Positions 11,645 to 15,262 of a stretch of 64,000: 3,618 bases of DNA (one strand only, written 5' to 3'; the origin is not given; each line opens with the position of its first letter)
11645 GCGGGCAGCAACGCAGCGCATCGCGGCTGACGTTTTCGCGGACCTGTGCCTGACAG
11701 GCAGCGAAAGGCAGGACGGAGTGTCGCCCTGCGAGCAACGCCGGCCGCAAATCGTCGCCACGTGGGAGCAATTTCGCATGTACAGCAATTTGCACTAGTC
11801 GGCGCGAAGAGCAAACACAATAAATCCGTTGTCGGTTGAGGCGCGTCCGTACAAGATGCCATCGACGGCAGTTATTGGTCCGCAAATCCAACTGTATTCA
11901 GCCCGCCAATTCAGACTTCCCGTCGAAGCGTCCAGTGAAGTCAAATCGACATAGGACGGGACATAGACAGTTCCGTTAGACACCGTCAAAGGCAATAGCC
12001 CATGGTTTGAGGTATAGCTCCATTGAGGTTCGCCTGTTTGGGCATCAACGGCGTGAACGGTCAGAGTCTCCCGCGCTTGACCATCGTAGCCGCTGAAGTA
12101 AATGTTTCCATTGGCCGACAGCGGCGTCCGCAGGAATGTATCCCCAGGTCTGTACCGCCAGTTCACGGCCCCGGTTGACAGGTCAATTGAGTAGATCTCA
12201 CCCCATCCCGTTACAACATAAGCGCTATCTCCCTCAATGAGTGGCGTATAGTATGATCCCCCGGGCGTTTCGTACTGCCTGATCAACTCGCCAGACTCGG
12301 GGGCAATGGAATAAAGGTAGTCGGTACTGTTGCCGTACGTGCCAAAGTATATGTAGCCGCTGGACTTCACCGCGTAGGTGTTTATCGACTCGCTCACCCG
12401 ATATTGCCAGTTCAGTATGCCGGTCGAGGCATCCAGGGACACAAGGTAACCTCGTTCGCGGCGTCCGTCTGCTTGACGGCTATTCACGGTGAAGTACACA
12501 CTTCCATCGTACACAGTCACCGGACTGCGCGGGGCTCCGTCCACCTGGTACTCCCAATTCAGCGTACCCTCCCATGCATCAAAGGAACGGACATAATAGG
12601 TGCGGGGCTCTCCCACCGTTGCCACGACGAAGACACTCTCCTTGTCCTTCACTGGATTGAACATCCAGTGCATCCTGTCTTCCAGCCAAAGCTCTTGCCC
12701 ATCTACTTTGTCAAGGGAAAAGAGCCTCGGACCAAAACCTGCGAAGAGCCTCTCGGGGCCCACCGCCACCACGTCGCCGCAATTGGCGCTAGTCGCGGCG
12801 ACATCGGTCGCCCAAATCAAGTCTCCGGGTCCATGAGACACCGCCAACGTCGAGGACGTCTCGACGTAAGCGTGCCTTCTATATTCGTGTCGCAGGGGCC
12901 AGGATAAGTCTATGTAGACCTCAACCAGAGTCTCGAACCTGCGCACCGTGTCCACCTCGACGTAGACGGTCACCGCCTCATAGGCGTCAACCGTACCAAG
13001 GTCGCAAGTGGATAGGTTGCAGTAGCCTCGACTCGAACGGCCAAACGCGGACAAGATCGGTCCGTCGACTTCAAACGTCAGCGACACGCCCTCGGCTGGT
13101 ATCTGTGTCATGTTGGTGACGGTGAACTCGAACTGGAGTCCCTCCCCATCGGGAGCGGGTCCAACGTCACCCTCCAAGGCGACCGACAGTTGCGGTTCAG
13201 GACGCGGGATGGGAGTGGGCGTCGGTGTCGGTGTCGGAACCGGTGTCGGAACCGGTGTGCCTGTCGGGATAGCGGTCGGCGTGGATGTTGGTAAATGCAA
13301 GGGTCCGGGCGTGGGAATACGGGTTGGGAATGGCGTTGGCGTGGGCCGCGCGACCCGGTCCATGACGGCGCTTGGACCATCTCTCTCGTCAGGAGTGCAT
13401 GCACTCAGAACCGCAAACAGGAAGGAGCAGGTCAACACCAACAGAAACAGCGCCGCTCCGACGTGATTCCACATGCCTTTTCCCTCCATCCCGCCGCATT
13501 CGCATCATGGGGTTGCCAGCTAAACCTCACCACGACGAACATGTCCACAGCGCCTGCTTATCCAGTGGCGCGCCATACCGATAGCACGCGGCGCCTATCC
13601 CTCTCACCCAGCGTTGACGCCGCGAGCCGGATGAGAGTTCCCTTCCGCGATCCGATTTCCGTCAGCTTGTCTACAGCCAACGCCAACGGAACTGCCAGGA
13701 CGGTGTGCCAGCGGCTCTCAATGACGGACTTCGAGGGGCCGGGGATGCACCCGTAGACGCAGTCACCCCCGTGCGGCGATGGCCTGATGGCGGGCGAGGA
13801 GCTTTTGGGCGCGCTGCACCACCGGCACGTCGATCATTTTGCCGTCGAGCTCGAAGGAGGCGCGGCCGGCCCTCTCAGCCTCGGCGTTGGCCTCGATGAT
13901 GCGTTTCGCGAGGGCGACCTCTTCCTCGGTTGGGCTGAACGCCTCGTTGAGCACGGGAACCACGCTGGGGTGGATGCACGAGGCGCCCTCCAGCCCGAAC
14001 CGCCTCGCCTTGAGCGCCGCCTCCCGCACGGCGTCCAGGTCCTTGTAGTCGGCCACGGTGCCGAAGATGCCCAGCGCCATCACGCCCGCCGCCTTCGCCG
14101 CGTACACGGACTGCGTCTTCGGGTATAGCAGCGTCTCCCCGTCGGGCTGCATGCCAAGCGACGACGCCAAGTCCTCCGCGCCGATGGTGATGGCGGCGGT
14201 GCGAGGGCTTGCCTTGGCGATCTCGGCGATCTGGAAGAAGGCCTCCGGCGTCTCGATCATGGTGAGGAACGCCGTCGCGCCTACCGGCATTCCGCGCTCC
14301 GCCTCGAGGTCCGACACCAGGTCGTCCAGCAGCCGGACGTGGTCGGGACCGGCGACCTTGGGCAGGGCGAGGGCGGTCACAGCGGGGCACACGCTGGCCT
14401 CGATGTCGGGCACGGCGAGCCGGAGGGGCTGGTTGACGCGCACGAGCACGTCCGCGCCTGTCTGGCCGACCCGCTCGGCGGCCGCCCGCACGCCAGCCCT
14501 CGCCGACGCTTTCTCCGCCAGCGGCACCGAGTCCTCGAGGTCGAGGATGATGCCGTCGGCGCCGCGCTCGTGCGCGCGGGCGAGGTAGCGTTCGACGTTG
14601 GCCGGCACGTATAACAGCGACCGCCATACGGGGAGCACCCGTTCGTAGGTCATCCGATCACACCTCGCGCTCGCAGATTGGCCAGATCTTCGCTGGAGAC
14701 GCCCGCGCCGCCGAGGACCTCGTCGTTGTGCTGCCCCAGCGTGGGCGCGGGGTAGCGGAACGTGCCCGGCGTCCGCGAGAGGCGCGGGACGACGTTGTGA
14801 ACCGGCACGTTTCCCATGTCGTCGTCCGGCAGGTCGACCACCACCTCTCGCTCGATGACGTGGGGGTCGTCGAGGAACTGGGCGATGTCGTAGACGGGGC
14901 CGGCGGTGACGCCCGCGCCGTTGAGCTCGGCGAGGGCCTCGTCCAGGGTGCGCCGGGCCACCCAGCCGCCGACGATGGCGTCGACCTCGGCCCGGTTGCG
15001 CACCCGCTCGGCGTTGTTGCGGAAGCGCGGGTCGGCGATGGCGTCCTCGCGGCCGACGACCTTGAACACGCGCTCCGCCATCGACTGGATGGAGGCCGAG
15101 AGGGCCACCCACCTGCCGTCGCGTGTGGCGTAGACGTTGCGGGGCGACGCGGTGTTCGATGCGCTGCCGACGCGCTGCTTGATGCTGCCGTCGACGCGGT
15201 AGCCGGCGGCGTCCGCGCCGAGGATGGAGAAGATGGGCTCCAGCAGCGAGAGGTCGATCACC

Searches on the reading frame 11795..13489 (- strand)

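Call 77: search_protein_families(library=pfam, proteins=[window:11795-13489:-], max_evalue=0.00001)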
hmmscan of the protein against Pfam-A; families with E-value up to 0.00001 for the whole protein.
window:11795-13489:- (564 aa): 3 families
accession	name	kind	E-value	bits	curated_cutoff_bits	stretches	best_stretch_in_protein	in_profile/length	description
PF13360.13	PQQ_2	-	3.1e-40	138.7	27.6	3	216-446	7-233/233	Outer membrane protein assembly factor BamB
PF13570.13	Beta-prop_ACSF4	-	1.9e-17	64.1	133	1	346-495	70-213/329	Beta-alanine-activating enzyme, beta-propeller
PF01011.28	PQQ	-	1.9e-08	33.9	26.7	0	412-449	49-86/595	Glucose/ethanol/alcohol dehydrogenase, beta-propeller domain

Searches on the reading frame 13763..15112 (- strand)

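Call 77: search_protein_families(library=pfam, proteins=[window:13763-15112:-], max_evalue=0.00001)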
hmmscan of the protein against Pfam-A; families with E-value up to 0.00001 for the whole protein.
window:13763-15112:- (449 aa): 2 families
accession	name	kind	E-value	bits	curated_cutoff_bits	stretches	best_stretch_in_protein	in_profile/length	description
PF03328.21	HpcH_HpaI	-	2.6e-33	115.6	25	1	164-382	1-221/221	HpcH/HpaI aldolase/citrate lyase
PF15617.12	C-C_Bond_Lyase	-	1.2e-13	51.4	28.4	1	166-441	10-314/320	C-C_Bond_Lyase of the TIM-Barrel fold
